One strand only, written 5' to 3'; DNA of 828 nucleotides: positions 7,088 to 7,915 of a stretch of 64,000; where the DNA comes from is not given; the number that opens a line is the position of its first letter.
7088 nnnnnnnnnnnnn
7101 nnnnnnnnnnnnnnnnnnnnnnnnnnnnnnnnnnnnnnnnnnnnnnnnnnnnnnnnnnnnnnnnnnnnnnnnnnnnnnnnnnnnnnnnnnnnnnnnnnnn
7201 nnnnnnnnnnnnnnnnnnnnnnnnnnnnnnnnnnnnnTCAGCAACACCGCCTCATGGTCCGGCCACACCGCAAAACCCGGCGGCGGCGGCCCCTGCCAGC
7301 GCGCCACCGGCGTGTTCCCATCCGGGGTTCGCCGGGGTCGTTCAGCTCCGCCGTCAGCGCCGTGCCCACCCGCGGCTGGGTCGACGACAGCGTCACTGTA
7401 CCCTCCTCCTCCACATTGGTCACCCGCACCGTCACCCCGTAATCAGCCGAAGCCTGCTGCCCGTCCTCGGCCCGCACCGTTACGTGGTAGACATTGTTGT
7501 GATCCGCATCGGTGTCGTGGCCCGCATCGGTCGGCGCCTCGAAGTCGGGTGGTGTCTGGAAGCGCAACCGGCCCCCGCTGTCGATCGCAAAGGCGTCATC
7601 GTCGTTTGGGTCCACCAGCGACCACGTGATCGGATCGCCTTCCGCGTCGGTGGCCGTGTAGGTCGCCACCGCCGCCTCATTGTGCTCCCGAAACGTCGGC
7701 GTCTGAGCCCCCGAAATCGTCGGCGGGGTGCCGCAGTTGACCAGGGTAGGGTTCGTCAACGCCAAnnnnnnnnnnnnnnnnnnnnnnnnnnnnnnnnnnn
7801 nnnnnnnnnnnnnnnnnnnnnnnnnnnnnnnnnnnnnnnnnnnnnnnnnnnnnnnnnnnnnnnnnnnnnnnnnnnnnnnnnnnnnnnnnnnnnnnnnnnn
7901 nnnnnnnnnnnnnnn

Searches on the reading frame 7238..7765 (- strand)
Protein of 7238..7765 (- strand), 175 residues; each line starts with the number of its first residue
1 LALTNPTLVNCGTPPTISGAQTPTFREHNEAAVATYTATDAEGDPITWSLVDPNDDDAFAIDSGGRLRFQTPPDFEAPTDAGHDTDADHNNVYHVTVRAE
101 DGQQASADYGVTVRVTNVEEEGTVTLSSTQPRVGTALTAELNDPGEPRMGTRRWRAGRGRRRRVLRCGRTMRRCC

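Call 47: search_protein_families(library=pfam, proteins=[window:7238-7765:-], max_evalue=0.001)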
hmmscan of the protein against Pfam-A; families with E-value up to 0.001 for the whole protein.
window:7238-7765:- (175 aa): 2 families
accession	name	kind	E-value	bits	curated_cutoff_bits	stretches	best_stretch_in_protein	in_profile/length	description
PF17963.7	Big_9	-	0.00057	21.2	23.6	1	14-113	3-88/89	Bacterial Ig domain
PF00028.23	Cadherin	-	0.00068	20.4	28.8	0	30-115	12-90/93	Cadherin domain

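Call 85: search_protein_families(library=padloc, proteins=[window:7238-7765:-], max_evalue=0.001)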
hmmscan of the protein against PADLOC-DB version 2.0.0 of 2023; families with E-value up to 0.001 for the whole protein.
window:7238-7765:- (175 aa): 0 families
